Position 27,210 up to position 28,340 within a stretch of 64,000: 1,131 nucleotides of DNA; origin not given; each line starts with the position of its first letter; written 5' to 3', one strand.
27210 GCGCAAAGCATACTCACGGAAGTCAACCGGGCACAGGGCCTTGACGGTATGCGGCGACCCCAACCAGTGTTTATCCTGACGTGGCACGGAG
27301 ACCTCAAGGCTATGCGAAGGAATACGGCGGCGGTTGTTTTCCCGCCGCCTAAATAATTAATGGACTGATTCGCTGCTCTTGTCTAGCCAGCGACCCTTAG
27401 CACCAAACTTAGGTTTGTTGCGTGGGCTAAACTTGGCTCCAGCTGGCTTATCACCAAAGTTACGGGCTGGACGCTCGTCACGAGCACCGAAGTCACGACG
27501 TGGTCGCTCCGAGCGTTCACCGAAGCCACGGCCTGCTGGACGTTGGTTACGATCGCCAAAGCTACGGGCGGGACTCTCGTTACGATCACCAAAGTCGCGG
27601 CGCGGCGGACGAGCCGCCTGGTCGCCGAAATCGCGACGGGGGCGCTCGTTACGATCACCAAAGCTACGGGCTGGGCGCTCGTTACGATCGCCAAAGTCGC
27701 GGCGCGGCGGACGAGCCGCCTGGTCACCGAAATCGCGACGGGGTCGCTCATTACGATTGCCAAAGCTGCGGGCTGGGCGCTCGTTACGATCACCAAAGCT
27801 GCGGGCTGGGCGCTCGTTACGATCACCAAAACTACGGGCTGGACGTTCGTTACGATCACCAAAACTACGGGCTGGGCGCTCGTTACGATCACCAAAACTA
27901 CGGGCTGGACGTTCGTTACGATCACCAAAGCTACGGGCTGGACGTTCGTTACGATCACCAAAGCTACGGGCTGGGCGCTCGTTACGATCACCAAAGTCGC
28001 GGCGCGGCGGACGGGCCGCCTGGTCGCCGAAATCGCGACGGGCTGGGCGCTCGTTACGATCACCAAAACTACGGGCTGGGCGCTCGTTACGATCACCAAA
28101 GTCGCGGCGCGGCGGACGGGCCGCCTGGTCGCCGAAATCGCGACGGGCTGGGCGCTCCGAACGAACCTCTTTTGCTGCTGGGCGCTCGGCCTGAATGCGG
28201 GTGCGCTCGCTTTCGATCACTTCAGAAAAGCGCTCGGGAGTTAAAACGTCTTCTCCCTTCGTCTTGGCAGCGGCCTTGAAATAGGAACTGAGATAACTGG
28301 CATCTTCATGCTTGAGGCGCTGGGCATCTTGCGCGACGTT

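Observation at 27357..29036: Methyltransferase fused to about 20 tandem Arg-rich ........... repeats with a strict 33-bp DNA period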

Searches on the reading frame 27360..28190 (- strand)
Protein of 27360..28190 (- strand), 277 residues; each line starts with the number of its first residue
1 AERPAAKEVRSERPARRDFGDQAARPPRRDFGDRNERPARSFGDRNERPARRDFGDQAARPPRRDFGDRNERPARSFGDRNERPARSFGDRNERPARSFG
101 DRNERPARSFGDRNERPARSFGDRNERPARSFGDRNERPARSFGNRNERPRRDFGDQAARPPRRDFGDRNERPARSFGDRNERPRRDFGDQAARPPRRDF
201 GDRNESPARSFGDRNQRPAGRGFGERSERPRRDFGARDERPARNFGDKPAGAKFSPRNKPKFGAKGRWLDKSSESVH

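Call 20: find_homologous_proteins(query=window:27360-28190:-, max_evalue=0.001)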
Query seq(277 aa) (277 aa): 58 proteins with E <= 0.001 among 8000 candidates.
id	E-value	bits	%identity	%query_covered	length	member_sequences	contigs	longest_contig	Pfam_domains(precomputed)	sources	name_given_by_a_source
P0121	2.9e-29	120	48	62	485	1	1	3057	PF08032.18,PF00588.25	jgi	jgi:23S rRNA (guanosine2251-2'-O)-methyltransferase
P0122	3.0e-20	91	50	43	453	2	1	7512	PF00849.28,PF01479.31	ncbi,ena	-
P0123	2.8e-18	84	45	65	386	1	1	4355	PF00270.36,PF12815.13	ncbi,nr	ncbi:MAG: DEAD/DEAH box helicase, partial [Actinomycetales bacterium]|nr:DEAD/DEAH box helicase [Act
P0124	8.3e-17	79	41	60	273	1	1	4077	-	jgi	jgi:23S rRNA pseudouridine2605 synthase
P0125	1.8e-13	68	45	26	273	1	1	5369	PF00575.30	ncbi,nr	ncbi:MAG TPA: hypothetical protein DCL21_03540 [Alphaproteobacteria bacterium]|nr:hypothetical prote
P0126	5.1e-12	64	56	30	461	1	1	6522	PF07719.24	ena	-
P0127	1.8e-11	62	56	53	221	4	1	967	PF00313.29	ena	-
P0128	3.9e-10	57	46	67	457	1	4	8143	PF08032.18,PF00588.25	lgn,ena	-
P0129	6.2e-10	57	45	79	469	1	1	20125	PF08032.18,PF00588.25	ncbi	-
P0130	8.7e-10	56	42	52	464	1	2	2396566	PF08032.18,PF00588.25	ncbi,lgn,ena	-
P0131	3.3e-9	54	43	74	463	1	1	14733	PF00849.28,PF01479.31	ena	-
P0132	3.9e-9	54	62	31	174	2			-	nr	nr:hypothetical protein [Actinomycetota bacterium]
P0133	4.9e-9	54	53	18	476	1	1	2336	PF07719.24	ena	-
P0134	7.4e-9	53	44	66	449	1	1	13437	PF08032.18,PF00588.25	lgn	-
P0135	7.5e-9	53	50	57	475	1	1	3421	PF00849.28,PF01479.31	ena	-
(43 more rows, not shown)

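Call 57: search_protein_representatives(protein=window:27447-28181:-)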
Query: 245 residues. Proteins with E-value up to 0.001 (for the whole library): 264; up to 1e-10: 65; up to 1e-30: 4. The best 150 are listed.
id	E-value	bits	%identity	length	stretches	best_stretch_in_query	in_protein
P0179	2.8e-50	187.3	60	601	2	55-244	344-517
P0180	4.8e-45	170.2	62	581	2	10-159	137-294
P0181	2.9e-43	164.3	51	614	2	24-213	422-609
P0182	3.6e-32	128.0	25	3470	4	59-218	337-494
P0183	1.6e-28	116.0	50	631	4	60-232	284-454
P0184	2.4e-27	112.2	31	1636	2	38-243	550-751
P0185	2.9e-27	111.9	38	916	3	69-241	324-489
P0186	1.7e-26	109.4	44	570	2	59-232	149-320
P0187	2.3e-26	109.0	62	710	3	24-238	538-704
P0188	3.7e-26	108.3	34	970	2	27-188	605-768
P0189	1.0e-25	106.8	53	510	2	68-165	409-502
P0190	2.7e-25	105.5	51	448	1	57-217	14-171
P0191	3.6e-24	101.8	64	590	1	48-232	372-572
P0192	3.8e-24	101.7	27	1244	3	22-213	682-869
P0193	4.2e-24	101.6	42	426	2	59-223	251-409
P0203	1.9e-18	83.0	66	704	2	9-200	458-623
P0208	2.7e-17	79.3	66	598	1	8-244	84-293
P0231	1.4e-11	60.5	74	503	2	57-232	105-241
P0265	9.9e-09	51.2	63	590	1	9-214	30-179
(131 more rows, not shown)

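Call 59: search_protein_families(library=pfam, alignment_id=A3, max_evalue=0.00001)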
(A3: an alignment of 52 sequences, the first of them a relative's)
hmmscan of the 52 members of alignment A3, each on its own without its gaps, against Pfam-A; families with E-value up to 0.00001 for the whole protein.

A. member 1, P0179 (601 aa): 2 families
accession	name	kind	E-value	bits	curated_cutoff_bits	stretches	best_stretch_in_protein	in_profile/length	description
PF00849.27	PseudoU_synth_2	-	3.4e-24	86.2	26.8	1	157-290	2-151/152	RNA pseudouridylate synthase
PF01479.30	S4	-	8.7e-10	38.6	22.8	1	96-141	1-47/48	S4 domain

B. families by the number of members that match (of 52 scanned): 29 families (the first 25 are shown)
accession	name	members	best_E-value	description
PF00849.27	PseudoU_synth_2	14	5.7e-27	RNA pseudouridylate synthase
PF01479.30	S4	14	4.1e-15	S4 domain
PF00271.37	Helicase_C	7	3.7e-38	Helicase conserved C-terminal domain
PF16058.10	Mucin-like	7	5.2e-12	Mucin-like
PF00270.35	DEAD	6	5.1e-55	DEAD/DEAH box helicase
PF04851.21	ResIII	5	6.6e-11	Type III restriction enzyme, res subunit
PF00588.24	SpoU_methylase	4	9.3e-44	SpoU rRNA Methylase family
PF08032.17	SpoU_sub_bind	4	7.2e-17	RNA 2'-O ribose methyltransferase substrate binding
PF01985.26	CRS1_YhbY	2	1.7e-24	CRS1 / YhbY (CRM) domain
PF13275.11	S4_2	2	3.6e-06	S4 domain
PF00773.25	RNB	1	2.5e-95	RNB domain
PF00809.28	Pterin_bind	1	1.4e-72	Pterin binding enzyme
PF01170.24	UPF0020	1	4.1e-45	RMKL-like, methyltransferase domain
PF00590.25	TP_methylase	1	1e-39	Tetrapyrrole (Corrin/Porphyrin) Methylases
PF13886.12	TM7S3_TM198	1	7.2e-27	TM7S3/TM198-like domain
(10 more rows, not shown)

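Call 67: list_cluster_members(proteins=[P0179, P0180, P0181, P0183, P0187, P0191, P0203, P0208, P0231, P0265])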
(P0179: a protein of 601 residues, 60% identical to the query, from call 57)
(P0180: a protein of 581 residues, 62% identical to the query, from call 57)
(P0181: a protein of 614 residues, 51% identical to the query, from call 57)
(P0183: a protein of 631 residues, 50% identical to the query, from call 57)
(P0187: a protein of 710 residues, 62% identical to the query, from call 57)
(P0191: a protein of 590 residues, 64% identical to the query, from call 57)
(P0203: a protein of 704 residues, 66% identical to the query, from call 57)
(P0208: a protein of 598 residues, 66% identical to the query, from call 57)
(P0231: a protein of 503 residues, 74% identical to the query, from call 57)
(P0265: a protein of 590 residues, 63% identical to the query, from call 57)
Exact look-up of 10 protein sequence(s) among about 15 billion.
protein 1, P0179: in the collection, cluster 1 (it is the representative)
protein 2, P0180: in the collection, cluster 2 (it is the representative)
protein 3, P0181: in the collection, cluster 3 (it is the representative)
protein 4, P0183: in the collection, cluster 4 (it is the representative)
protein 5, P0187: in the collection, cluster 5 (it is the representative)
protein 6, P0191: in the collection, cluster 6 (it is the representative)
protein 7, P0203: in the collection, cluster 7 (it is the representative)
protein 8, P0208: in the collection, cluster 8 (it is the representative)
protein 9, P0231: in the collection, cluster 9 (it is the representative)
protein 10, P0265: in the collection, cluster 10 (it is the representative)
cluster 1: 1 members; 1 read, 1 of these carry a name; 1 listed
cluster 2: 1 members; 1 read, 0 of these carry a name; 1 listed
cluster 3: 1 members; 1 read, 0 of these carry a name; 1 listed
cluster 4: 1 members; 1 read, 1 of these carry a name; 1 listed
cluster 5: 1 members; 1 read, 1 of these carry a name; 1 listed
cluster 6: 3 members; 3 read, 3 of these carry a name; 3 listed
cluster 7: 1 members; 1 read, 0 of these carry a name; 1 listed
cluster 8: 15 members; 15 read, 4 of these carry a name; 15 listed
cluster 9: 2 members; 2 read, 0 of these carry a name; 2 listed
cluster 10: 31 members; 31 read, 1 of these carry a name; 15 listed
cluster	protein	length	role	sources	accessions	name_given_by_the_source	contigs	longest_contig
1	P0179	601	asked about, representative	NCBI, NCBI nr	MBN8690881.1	MAG: pseudouridine synthase [Armatimonadetes bacterium] | pseudouridine synthase [Armatimonadota bacterium]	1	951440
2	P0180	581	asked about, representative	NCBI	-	-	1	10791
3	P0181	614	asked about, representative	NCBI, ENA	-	-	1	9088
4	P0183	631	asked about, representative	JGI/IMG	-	hypothetical protein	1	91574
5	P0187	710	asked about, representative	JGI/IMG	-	ATP-dependent RNA helicase RhlE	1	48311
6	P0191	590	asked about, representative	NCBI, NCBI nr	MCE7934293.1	MAG: hypothetical protein DYG96_06845 [Chlorobi bacterium CHB2] | hypothetical protein [Chlorobi bacterium CHB2]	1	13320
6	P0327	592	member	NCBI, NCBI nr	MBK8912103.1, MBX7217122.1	MAG: hypothetical protein IPM61_12345 [Chlorobi bacterium] | hypothetical protein [Chlorobiota bacterium]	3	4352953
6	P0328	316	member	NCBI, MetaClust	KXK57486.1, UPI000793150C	MAG: tetrapyrrole methylase family protein, partial [Chlorobi bacterium OLB7] | status=active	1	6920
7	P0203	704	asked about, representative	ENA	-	-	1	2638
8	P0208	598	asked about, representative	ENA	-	-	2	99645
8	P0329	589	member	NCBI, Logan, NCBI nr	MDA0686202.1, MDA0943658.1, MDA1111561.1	MAG: pseudouridine synthase [Bacteroidetes bacterium] | pseudouridine synthase [Bacteroidota bacterium]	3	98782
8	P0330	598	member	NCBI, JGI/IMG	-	23S rRNA pseudouridine2605 synthase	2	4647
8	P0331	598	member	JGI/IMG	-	23S rRNA pseudouridine2605 synthase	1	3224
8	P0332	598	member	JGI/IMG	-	23S rRNA pseudouridine2605 synthase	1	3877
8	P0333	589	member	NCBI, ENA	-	-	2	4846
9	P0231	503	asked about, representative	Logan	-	-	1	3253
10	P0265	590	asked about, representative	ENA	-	-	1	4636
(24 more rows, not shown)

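Call 74: find_related_loci(query=window:27447-28181:-, collection=metagenome_contigs, flank=3000)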
Query window:27447-28181:- (245 aa) in metagenome_contigs; peptide patterns used: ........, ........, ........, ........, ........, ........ (x = any residue, [..] = any of these).
302 stretches matched a pattern; 5 encode a relative of the query (tblastn E <= 1e-3); 5 distinct loci.
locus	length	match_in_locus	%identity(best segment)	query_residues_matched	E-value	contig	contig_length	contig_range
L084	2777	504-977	65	16-245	9e-41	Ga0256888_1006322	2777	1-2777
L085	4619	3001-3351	64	28-245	4e-27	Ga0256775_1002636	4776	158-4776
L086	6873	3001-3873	40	7-241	5e-19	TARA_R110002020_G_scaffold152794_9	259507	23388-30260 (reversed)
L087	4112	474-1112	45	7-241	2e-17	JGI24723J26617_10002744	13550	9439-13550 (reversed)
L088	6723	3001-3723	45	2-245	8e-30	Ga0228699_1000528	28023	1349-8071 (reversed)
